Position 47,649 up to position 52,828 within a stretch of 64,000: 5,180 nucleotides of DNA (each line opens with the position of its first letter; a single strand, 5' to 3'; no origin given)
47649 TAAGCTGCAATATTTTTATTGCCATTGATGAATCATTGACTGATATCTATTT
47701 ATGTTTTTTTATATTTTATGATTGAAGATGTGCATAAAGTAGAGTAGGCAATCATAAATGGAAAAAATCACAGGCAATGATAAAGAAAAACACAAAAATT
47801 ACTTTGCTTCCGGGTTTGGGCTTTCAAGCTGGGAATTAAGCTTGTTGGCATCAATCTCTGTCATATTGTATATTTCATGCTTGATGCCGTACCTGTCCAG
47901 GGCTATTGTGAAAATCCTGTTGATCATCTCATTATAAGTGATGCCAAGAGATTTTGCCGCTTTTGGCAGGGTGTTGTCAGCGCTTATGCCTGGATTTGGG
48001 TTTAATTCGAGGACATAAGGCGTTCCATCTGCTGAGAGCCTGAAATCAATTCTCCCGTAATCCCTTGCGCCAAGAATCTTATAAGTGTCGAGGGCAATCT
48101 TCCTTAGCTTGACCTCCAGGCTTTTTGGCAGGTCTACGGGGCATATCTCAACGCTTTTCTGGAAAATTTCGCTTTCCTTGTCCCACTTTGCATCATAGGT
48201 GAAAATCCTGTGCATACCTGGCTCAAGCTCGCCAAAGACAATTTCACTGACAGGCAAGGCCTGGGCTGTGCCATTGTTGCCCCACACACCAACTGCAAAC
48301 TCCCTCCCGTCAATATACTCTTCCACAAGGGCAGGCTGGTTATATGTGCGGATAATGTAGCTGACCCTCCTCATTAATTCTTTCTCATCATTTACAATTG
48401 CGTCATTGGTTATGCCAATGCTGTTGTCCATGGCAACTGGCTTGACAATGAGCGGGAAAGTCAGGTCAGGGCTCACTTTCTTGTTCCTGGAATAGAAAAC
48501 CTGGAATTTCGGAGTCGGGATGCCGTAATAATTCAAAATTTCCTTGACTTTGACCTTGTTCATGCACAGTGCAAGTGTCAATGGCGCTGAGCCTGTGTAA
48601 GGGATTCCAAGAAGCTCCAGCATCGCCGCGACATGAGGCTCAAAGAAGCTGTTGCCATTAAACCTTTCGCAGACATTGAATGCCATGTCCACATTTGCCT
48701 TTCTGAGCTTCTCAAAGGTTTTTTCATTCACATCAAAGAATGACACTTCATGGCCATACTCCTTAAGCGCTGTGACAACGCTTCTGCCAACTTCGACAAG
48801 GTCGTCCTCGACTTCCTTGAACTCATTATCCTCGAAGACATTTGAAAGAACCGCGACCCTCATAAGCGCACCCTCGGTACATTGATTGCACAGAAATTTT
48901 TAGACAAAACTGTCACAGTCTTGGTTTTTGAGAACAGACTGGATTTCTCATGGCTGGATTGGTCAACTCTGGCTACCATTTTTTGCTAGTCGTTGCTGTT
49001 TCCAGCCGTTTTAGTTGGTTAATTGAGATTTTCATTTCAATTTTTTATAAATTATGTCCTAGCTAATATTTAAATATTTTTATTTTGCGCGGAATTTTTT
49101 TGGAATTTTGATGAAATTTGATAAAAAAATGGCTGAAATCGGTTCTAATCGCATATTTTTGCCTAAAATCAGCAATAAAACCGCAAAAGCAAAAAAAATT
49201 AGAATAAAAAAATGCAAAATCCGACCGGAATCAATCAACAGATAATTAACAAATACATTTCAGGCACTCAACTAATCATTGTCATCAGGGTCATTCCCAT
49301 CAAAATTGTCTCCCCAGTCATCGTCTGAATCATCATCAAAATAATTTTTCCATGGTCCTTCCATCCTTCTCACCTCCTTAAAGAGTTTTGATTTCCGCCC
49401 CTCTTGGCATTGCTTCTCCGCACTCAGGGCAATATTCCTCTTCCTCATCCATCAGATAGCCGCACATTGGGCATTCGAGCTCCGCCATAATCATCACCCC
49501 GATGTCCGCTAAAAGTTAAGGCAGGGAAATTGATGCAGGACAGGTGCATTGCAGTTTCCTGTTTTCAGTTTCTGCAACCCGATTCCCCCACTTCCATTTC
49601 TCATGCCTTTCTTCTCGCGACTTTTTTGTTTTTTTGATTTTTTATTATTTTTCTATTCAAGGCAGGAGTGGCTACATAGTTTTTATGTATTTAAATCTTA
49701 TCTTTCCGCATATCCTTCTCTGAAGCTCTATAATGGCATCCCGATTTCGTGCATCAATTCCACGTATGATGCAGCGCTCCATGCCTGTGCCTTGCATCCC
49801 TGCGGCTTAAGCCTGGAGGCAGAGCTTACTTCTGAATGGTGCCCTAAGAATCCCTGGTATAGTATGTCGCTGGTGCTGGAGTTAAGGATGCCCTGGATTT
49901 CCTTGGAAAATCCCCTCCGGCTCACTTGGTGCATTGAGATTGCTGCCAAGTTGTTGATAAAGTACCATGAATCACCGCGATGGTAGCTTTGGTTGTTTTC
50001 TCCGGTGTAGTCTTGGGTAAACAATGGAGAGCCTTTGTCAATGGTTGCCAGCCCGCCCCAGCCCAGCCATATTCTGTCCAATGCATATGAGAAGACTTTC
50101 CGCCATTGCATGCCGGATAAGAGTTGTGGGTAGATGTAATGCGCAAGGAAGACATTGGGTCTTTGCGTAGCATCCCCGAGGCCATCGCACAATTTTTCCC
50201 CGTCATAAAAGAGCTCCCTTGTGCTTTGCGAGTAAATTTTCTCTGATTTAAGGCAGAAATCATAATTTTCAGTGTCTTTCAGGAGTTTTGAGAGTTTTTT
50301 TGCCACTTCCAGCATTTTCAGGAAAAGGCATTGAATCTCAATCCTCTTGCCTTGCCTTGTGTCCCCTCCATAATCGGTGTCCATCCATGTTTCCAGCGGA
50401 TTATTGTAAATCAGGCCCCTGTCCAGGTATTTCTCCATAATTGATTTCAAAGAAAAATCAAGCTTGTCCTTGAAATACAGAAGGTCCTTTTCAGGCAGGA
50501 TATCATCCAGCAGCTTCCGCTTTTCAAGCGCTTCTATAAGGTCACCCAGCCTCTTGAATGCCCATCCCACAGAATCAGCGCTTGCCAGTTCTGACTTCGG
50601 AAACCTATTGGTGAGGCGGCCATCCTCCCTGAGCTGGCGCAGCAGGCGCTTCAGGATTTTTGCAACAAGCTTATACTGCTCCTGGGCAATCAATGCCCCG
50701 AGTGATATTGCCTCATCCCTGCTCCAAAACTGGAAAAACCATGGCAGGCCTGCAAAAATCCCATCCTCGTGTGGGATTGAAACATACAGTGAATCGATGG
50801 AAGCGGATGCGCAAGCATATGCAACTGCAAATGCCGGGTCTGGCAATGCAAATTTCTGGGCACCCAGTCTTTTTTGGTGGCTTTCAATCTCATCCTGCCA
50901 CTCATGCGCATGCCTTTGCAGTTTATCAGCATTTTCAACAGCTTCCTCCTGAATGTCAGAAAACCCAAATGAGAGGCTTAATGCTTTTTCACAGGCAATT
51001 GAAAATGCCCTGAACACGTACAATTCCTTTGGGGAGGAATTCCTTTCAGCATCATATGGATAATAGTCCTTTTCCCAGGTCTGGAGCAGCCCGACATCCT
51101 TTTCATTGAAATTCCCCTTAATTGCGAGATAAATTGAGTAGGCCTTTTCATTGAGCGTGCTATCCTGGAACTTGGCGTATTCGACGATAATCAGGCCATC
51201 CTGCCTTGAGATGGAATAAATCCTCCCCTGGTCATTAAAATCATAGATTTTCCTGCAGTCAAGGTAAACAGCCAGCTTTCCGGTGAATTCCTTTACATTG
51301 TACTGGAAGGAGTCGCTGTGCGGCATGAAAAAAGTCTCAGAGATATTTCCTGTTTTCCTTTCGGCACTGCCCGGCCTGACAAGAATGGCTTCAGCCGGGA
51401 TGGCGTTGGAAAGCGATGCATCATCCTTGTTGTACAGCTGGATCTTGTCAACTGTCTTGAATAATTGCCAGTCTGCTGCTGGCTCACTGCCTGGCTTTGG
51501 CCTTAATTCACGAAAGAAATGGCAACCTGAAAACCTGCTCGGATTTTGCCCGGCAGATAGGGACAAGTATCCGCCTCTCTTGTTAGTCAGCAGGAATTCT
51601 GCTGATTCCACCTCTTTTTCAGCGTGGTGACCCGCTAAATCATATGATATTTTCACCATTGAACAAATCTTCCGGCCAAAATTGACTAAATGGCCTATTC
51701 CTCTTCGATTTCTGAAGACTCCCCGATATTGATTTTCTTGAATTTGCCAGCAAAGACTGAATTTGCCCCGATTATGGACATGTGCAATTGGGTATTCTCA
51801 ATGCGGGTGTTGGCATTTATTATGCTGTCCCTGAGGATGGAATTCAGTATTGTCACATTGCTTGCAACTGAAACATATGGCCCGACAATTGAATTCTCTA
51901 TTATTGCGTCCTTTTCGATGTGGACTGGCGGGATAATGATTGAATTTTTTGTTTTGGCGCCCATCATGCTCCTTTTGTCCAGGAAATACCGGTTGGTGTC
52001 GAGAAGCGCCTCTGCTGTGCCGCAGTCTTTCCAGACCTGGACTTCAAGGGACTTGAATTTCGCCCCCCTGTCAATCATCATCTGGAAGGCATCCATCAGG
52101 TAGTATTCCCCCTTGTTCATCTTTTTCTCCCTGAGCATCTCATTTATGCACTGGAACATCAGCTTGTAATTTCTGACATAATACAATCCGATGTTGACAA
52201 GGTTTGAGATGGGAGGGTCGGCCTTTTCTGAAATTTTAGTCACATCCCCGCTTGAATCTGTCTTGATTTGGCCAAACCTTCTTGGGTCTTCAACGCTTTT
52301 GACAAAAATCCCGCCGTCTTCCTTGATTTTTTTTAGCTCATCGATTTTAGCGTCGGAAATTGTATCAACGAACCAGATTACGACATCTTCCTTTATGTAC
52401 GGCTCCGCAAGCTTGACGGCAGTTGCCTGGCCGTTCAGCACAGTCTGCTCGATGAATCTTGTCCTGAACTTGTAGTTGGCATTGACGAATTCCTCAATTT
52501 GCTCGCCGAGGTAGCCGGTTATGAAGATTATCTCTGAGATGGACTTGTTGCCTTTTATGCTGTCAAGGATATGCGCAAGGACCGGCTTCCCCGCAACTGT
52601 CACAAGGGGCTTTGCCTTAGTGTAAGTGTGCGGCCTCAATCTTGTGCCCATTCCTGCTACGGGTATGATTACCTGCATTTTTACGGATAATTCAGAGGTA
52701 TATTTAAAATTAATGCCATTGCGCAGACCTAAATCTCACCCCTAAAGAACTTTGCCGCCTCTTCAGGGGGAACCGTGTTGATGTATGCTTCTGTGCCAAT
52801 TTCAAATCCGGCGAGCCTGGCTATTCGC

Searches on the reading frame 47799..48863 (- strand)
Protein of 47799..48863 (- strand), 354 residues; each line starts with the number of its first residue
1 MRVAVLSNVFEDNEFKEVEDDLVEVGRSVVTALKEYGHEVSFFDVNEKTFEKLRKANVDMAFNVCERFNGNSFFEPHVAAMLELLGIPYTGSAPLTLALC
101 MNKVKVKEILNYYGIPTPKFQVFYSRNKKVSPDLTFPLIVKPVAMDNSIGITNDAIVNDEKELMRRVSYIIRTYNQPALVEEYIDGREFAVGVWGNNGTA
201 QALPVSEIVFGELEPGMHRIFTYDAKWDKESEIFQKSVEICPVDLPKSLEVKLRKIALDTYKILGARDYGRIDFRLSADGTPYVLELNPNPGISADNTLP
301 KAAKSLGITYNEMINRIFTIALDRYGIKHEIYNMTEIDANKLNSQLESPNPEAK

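Call 54: search_protein_families(library=pfam, proteins=[window:47799-48863:-], max_evalue=0.00001)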
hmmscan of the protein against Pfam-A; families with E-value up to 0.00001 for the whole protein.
window:47799-48863:- (354 aa): 3 families
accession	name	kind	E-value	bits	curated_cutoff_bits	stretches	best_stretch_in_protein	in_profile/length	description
PF07478.18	Dala_Dala_lig_C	-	3.7e-35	121.7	24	1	111-318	3-203/204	D-ala D-ala ligase C-terminus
PF02655.19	ATP-grasp_3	-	1.4e-07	32.2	23.2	1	100-290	1-156/160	ATP-grasp domain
PF13535.11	ATP-grasp_4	-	3.5e-07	30.4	27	1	135-224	2-102/160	ATP-grasp domain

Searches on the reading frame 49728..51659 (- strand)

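Call 54: search_protein_families(library=pfam, proteins=[window:49728-51659:-], max_evalue=0.00001)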
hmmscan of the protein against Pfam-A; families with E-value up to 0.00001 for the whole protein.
window:49728-51659:- (643 aa): 1 family
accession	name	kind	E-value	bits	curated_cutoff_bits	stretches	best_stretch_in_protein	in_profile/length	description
PF06202.20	GDE_C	-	1.1e-29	104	21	1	298-632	15-365/367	Amylo-alpha-1,6-glucosidase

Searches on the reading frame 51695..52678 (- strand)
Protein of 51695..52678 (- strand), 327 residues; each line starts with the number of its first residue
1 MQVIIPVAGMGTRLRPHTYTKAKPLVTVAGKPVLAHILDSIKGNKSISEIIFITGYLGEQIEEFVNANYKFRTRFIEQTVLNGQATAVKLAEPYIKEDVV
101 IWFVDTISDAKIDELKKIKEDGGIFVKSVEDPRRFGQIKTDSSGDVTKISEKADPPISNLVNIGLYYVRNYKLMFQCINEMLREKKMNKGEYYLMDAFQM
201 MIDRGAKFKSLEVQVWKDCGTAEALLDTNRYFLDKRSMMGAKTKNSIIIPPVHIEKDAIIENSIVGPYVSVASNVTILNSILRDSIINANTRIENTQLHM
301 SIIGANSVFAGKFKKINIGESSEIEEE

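Call 55: search_protein_families(library=pfam, proteins=[window:51695-52678:-], max_evalue=0.00001)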
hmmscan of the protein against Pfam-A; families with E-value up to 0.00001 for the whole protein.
window:51695-52678:- (327 aa): 1 family
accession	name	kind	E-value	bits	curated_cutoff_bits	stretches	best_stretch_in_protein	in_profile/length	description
PF00483.29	NTP_transferase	-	1.2e-28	100.8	21.2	1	4-231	3-241/245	Nucleotidyl transferase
